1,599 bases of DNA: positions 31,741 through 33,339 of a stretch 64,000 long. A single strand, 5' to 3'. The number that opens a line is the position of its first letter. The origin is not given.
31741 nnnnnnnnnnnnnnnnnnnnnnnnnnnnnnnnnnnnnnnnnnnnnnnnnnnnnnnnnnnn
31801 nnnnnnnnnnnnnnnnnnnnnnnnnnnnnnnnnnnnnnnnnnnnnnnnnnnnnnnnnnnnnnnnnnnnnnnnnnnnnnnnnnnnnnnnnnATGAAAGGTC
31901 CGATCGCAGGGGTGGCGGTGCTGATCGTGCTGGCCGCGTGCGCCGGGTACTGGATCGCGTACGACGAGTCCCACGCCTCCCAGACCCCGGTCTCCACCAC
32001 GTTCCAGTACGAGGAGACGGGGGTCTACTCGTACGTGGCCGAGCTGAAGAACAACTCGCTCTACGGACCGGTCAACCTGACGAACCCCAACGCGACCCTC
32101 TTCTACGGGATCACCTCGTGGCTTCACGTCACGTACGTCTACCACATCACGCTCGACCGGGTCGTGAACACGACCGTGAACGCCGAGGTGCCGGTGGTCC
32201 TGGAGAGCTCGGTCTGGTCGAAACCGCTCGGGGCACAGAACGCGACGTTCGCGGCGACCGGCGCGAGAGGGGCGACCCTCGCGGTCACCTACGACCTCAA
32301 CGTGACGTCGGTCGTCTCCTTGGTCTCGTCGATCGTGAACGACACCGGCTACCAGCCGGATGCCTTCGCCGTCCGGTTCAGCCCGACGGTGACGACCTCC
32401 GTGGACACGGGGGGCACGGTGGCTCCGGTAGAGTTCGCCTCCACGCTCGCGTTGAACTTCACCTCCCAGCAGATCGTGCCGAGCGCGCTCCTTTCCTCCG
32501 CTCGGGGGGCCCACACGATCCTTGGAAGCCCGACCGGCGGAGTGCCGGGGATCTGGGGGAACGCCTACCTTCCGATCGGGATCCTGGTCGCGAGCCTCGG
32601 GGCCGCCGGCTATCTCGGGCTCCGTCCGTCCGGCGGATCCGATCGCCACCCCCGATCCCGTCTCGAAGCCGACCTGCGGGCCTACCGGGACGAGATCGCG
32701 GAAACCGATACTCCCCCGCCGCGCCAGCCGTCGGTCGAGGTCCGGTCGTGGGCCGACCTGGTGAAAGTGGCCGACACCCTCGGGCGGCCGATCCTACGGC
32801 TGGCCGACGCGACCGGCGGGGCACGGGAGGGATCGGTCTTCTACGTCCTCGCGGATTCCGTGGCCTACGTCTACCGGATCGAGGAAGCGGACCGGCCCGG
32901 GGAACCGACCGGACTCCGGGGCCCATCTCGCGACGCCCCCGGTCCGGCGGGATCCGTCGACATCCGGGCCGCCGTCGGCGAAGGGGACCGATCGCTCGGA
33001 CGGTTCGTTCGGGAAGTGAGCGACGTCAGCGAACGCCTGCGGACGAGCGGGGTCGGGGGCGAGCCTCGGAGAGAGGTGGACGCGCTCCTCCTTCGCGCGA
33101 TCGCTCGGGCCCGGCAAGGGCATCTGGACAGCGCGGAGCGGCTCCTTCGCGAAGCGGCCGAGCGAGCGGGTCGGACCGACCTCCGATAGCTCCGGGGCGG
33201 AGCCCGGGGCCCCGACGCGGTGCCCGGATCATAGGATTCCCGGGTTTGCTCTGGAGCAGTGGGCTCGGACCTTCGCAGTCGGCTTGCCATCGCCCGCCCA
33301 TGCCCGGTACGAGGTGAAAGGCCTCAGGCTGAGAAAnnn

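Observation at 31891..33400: Two different secreted proteins share a SipW-cognate-like signal peptide ending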

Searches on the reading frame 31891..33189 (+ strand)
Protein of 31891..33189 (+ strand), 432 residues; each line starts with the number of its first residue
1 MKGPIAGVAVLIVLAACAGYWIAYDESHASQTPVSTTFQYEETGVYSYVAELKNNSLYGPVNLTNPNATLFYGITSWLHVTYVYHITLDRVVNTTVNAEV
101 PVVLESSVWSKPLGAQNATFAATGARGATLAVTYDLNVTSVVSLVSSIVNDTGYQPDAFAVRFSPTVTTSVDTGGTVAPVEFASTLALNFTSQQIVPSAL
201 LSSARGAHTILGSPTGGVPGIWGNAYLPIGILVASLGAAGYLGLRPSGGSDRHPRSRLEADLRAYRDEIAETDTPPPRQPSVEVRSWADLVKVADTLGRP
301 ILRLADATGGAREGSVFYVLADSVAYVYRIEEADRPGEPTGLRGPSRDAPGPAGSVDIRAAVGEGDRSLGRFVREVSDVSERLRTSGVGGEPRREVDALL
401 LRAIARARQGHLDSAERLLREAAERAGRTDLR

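Call 3: search_protein_families(library=ncbifam, proteins=[window:31891-33189:+], max_evalue=10)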
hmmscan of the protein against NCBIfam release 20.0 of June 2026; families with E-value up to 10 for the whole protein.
window:31891-33189:+ (432 aa): 0 families

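Call 4: search_protein_families(library=pfam, proteins=[window:31891-33189:+], max_evalue=10)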
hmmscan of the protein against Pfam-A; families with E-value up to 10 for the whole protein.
window:31891-33189:+ (432 aa): 4 families
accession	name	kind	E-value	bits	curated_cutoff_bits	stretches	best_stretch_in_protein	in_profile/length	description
PF17231.7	DUF5305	-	1e-08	35.4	29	1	233-328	125-217/217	Family of unknown function (DUF5305)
PF13428.12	TPR_14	-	0.039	15.1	23.5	1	397-427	2-32/44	Tetratricopeptide repeat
PF07721.20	TPR_4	-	0.059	14.4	27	1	398-421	3-26/26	Tetratricopeptide repeat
PF07719.23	TPR_2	-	0.13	12.9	27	1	397-425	2-30/34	Tetratricopeptide repeat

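Call 14: find_homologous_proteins(query=window:31891-33189:+, max_evalue=0.001)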
Query window:31891-33189:+ (432 aa): 1 proteins with E <= 0.001 among 8000 candidates.
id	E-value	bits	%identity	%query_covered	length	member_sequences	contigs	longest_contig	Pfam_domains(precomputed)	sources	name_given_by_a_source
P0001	5.1e-279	943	100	100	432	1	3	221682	PF17231.8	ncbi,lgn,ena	-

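Call 16: find_encoding_contigs(protein=P0001, flank=10000, max_places=3)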
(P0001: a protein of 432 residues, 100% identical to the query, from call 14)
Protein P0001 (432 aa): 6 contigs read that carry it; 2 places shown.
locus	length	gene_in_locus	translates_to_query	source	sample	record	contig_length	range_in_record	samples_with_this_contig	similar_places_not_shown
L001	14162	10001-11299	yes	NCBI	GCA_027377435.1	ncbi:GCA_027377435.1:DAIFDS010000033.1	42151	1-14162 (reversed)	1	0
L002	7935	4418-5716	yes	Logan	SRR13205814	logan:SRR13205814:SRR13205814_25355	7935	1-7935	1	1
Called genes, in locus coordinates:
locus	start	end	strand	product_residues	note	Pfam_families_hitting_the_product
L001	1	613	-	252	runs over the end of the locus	PF10584:Proteasome_A_N, PF00227:Proteasome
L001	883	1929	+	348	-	PF04055:Radical_SAM, PF26257:DUF8061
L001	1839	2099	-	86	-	-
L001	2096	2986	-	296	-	PF00763:THF_DHG_CYH, PF02882:THF_DHG_CYH_C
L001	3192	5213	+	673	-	PF01078:Mg_chelatase, PF13245:AAA_19 (weak), PF00158:Sigma54_activat, PF13654:AAA_32 (weak), PF07728:AAA_5 (weak), PF20436:LonB_AAA-LID (weak), PF05362:Lon_C, PF13541:ChlI, +4 more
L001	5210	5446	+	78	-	-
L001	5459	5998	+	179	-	PF01467:CTP_transf_like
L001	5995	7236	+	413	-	PF01053:Cys_Met_Meta_PP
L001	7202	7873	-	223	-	PF13460:NAD_binding_10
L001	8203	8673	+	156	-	-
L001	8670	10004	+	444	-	PF02517:Rce1-like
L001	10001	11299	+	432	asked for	PF17231:DUF5305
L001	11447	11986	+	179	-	-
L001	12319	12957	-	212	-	-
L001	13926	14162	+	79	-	?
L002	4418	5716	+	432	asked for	PF17231:DUF5305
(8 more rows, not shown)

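Call 27: search_protein_representatives(protein=window:31891-33189:+)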
Query: 432 residues. Proteins with E-value up to 0.001 (for the whole library): 292; up to 1e-10: 102; up to 1e-30: 32. The best 150 are listed.
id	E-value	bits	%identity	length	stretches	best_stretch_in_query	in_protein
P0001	1.6e-279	943.0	100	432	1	1-432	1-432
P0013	1.4e-75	271.3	41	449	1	1-426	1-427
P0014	3.0e-66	240.6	41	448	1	8-432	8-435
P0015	5.2e-66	239.8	39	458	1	8-429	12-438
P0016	1.9e-65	238.0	39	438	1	3-421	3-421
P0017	2.4e-65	237.6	38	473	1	1-430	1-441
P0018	1.1e-59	218.9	37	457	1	5-426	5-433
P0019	6.6e-56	206.5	41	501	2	6-347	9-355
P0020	5.9e-50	186.9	38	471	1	4-415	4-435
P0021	4.4e-48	180.8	39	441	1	9-426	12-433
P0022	3.6e-47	177.7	37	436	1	13-426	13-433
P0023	4.0e-47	177.6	34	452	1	12-427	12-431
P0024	1.3e-42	162.7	37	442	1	9-329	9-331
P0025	1.7e-38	149.2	38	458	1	7-359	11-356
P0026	2.8e-36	141.9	34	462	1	4-355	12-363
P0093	7.3e-13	64.8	26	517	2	55-338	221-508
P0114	1.2e-10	57.4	26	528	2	8-175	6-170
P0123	6.3e-10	55.1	30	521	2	100-336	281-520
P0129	1.1e-09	54.3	28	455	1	24-339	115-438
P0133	2.4e-09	53.2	25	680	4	32-179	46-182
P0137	3.1e-09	52.8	26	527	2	37-307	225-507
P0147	7.9e-09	51.5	34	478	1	38-340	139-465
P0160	2.8e-08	49.7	26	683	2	69-335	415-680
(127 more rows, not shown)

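Call 34: search_protein_families(library=pfam, proteins=[P0093, P0123, P0137, P0160, P0147, P0129, P0133, P0114], max_evalue=0.01)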
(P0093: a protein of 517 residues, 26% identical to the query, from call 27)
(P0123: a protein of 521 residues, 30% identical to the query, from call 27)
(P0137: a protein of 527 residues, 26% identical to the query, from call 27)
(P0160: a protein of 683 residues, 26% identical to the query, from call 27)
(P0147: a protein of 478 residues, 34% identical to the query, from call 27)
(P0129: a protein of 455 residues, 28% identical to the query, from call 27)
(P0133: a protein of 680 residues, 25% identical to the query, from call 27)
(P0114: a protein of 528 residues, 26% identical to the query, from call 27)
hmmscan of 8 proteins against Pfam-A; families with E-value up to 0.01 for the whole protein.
P0093 (517 aa): 1 family
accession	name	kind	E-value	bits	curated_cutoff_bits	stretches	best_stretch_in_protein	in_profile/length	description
PF17231.7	DUF5305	-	8.2e-27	94.5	29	1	277-498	1-217/217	Family of unknown function (DUF5305)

P0123 (521 aa): 1 family
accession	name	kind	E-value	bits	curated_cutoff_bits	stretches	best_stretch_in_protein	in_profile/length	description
PF17231.7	DUF5305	-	9.1e-23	81.3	29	1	291-512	1-217/217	Family of unknown function (DUF5305)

P0137 (527 aa): 1 family
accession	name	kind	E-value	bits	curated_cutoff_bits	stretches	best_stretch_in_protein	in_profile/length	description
PF17231.7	DUF5305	-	2.2e-23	83.3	29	1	311-523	1-217/217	Family of unknown function (DUF5305)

P0160 (683 aa): 1 family
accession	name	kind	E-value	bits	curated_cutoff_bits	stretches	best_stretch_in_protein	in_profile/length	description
PF17231.7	DUF5305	-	2.3e-28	99.6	29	1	457-673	1-217/217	Family of unknown function (DUF5305)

P0147 (478 aa): 1 family
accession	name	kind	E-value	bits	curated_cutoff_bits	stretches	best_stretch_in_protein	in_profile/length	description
PF17231.7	DUF5305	-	5.6e-23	82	29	1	218-451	1-217/217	Family of unknown function (DUF5305)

P0129 (455 aa): 1 family
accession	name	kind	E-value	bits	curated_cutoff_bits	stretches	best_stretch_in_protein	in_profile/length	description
PF17231.7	DUF5305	-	1.8e-20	73.8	29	1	231-428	27-217/217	Family of unknown function (DUF5305)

P0133 (680 aa): 1 family
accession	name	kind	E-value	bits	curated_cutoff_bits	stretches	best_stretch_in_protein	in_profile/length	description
PF17231.7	DUF5305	-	6.6e-34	117.7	29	1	451-671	2-217/217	Family of unknown function (DUF5305)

P0114 (528 aa): 1 family
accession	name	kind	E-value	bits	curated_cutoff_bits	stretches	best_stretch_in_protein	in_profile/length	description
PF17231.7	DUF5305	-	9e-29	100.9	29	1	292-504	1-217/217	Family of unknown function (DUF5305)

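Call 36: find_homologous_proteins(query=A2, max_evalue=0.00001)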
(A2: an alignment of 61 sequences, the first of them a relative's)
Query A2 (61 sequences) (432 aa, profile of the alignment): 9 proteins with E <= 0.00001 among 8000 candidates.
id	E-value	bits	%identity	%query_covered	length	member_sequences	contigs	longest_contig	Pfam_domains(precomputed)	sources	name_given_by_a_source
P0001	2.7e-119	417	100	100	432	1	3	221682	PF17231.8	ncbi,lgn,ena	-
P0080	4.4e-95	337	23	75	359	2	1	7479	PF17231.8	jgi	-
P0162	9.5e-91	323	23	75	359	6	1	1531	PF17231.8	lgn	-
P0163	1.5e-88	316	25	69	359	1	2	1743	PF17231.8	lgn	-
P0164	3.4e-88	315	26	77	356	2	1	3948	PF17231.8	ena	-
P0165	2.3e-83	299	24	76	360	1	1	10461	PF17231.8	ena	-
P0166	3.7e-83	298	23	76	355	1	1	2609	PF17231.8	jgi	-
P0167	1.5e-80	289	25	76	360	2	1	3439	PF17231.8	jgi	-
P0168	2.6e-80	289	27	76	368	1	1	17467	PF17231.8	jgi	jgi:hypothetical protein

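Call 42: predict_structure(alignment_id=A2)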
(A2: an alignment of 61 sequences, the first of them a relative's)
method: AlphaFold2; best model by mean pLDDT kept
length: 432 residues; sequences in the alignment: 61
mean_pLDDT: 85.6   pTM: 0.53
mean pLDDT of the five models: 85.6, 85.4, 85.2, 84.4, 83.9
residues with pLDDT >= 90: 274; 70-90: 82; 50-70: 38; < 50: 38
segments of 3 or more residues with pLDDT < 50: 250-252, 336-364
pLDDT, mean of each block of 10 residues (from residue 1): 80 92 80 87 98 93 90 97 98 98 98 98 98 98 98 98 98 96 98 96 97 66 74 90 62 62 88 85 93 96 77 76 93 50 44 39 59 93 88 93 93 95 84 44
secondary structure, 60 per line:
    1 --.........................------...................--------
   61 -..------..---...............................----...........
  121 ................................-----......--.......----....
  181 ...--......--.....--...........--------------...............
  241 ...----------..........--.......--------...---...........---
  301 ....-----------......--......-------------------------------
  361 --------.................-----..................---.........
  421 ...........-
elements in order: H3-27 E34-52 E75-105 E110-137 H138-152 E158-163 E166-172 E177-183 E186-191 E194-198 E201-211 H226-243 H254-263 E269-272 E281-283 H287-297 E301-304 E316-321 E324-329 H369-385 H391-408 H412-431

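Call 48: find_related_loci(query=A2, collection=genome_contigs, flank=6000)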
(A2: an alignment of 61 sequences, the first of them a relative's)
Query A2 (432 aa) in genome_contigs; peptide patterns used: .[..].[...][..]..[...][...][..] (x = any residue, [..] = any of these).
269 stretches matched a pattern; 22 encode a relative of the query (tblastn E <= 1e-3); 22 distinct loci.
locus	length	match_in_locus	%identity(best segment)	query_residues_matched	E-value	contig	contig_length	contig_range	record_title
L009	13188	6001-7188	39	40-432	3e-59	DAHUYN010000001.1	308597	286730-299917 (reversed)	MAG TPA_asm: Thermoplasmata archaeon isolate clean271 NODE_1_length_308597_cov_8.942133, whole genome shotgun sequence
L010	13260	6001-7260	36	10-425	5e-51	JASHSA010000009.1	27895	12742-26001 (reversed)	MAG: Thermoplasmata archaeon isolate JOPF115 JOPF_A10C_contig_10492, whole genome shotgun sequence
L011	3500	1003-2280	33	10-427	4e-49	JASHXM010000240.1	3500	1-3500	MAG: Thermoplasmata archaeon isolate JOPF257 JOPF_A14C_contig_233754, whole genome shotgun sequence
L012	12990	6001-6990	34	4-328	4e-38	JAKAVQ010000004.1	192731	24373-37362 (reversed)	MAG: Thermoplasmata archaeon isolate YP4.bin112 NODE_63_length_192731_cov_4.242254, whole genome shotgun sequence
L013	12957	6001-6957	34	8-329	8e-35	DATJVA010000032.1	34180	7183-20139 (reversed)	MAG TPA_asm: Thermoplasmata archaeon isolate SMAG_U15060 k141_753603, whole genome shotgun sequence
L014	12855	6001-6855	35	40-329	9e-34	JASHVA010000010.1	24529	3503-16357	MAG: Thermoplasmata archaeon isolate JOPF193 JOPF_N14C_contig_9370, whole genome shotgun sequence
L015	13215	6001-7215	29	20-429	3e-32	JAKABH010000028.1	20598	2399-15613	MAG: Thermoplasmata archaeon isolate WH2.bin150 NODE_4406_length_20598_cov_16.785306, whole genome shotgun sequence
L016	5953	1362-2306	33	21-332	4e-31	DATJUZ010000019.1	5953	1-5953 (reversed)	MAG TPA_asm: Thermoplasmata archaeon isolate SMAG_U15059 k141_3837489, whole genome shotgun sequence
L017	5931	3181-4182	30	8-345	2e-30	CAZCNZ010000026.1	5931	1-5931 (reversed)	MAG TPA_asm: uncultured Thermoplasmatales archaeon isolate SRP140028_co1_523 genome assembly, contig: k141_2449478, whol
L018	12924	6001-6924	32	18-329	7e-30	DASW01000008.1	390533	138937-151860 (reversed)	MAG TPA_asm: Thermoplasmata archaeon UBA61 UBA61_contig_9680, whole genome shotgun sequence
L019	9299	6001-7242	29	9-423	1e-29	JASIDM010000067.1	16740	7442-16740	MAG: Thermoplasmata archaeon isolate JOPF413 JOPF_A141_contig_45100, whole genome shotgun sequence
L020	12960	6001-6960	32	9-329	1e-28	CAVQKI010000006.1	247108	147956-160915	MAG: uncultured Thermoplasmata archaeon isolate MFD00008.bin.2.14 genome assembly, contig: contig_66266, whole genome sh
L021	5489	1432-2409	31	10-332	3e-28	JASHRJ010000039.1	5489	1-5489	MAG: Thermoplasmata archaeon isolate JOPF098 JOPF_N102_contig_19519, whole genome shotgun sequence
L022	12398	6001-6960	31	9-329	2e-27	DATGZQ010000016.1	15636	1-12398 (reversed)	MAG TPA_asm: Thermoplasmata archaeon isolate SMAG_U10668 k141_664798, whole genome shotgun sequence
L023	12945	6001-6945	30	11-329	7e-27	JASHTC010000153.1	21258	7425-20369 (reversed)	MAG: Thermoplasmata archaeon isolate JOPF143 JOPF_A14C_contig_166541, whole genome shotgun sequence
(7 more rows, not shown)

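Call 59: fold_search(model_id=the predicted structure, library=pdb)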
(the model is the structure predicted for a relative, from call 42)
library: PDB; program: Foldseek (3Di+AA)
matches with E <= 10: 1592; with E <= 0.001: 7
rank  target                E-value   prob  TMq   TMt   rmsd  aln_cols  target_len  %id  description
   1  3but                  2.1e-05  1.00  0.18  0.45   5.8       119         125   17  Crystal structure of protein Af_0446 from Archaeoglobus fulgidus (released 2008-01-15)
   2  5xxz_B                5.2e-04  1.00  0.17  0.06   5.9       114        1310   10  Crystal structure of a serine protease from Streptococcus species (released 2018-08-08)
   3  8b7d                  6.2e-04  1.00  0.20  0.47   8.6       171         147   13  Luminal domain of TMEM106B (released 2023-07-19)
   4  5xya                  7.8e-04  1.00  0.16  0.06   5.8       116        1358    8  Crystal structure of a serine protease from Streptococcus species (released 2018-08-08)
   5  6ud7_A                7.8e-04  0.21  0.09  0.09  29.2       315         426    7  Crystal structure of full-length human DCAF15-DDB1(deltaBPB)-DDA1-RBM39 in complex with indisulam (released 2019-12-18)
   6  5xxz_A                8.2e-04  1.00  0.17  0.06   5.8       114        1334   10  Crystal structure of a serine protease from Streptococcus species (released 2018-08-08)
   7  8dhl_A                8.7e-04  0.87  0.14  0.08  13.9       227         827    9  Tannerella forsythia beta-glucuronidase (L2) (released 2023-05-17)
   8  5t99_A                1.2e-03  0.94  0.15  0.09  15.5       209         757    5  Crystal structure of BuGH2Awt in complex with Galactoisofagomine (released 2017-09-13)
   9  8dhe_A                1.2e-03  0.93  0.16  0.11  16.4       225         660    8  Tannerella forsythia beta-glucuronidase (mL1) (released 2023-05-17)
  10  5t98_A                1.2e-03  0.93  0.15  0.09  15.2       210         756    5  Crystal structure of BuGH2Awt (released 2017-09-13)
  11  7edd                  1.9e-03  1.00  0.17  0.06   5.7       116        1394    9  Crystal structure of a serine protease from Streptococcus pyogenes (released 2021-05-12)
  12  6vjb                  2.0e-03  1.00  0.17  0.06   5.7       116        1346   10  Crystal structure of a catalytically inactive CXC Chemokine-degrading protease SpyCEP from Streptococcus pyogenes (released 2020-04-15)
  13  1xvs_A                2.0e-03  0.99  0.17  0.41   7.0       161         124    6  Crystal structure of apaG Protein from Vibrio cholerae (released 2004-12-14)
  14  8dhl_B                2.0e-03  0.92  0.15  0.09  14.1       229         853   10  Tannerella forsythia beta-glucuronidase (L2) (released 2023-05-17)
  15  5t98_B                2.0e-03  0.91  0.15  0.09  15.4       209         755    5  Crystal structure of BuGH2Awt (released 2017-09-13)
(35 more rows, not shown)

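Call 75: search_protein_families(library=ncbifam, alignment_id=A2, max_evalue=1)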
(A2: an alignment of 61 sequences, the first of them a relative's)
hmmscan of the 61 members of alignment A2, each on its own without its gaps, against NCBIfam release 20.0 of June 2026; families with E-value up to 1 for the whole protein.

A. member 1, P0001 (432 aa): 0 families

B. families by the number of members that match (of 61 scanned): 26 families (the first 25 are shown)
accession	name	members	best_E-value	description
NF051431.1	Rv0361_Cterm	5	0.043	Rv0361 family membrane protein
TIGR04361.1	TrbK_Ti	2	0.24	entry exclusion protein TrbK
NF052429.1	LpqS_Mycobact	2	0.41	putative copper homeostasis (lipo)protein LpqS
NF033635.1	SLATT_fungal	1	0.011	SLATT domain-containing protein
NF058583.1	LAXTG_small_WW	1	0.028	LAXTG motif-containing small protein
TIGR02795.1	tol_pal_ybgF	1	0.037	tol-pal system protein YbgF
TIGR04566.1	myxo_TraA_Nterm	1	0.046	outer membrane exchange protein TraA family protein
NF010234.0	PRK13682.2-5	1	0.059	hypothetical protein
NF045489.1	XrtG_Nterm_ext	1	0.065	exosortase XrtG N-terminal extension domain-like protein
NF005853.0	PRK07774.1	1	0.072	SDR family oxidoreductase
TIGR03958.1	monoFe_hyd_HmdC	1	0.093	5,10-methenyltetrahydromethanopterin hydrogenase cofactor biosynthesis protein HmdC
NF009808.0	PRK13292.1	1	0.11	NADH-quinone oxidoreductase subunit B/C/D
NF009097.0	PRK12438.1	1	0.11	hypothetical protein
NF040985.1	MamG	1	0.11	magnetosome protein MamG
TIGR01909.1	C_GCAxxG_C_C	1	0.11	C-GCAxxG-C-C family (seleno)protein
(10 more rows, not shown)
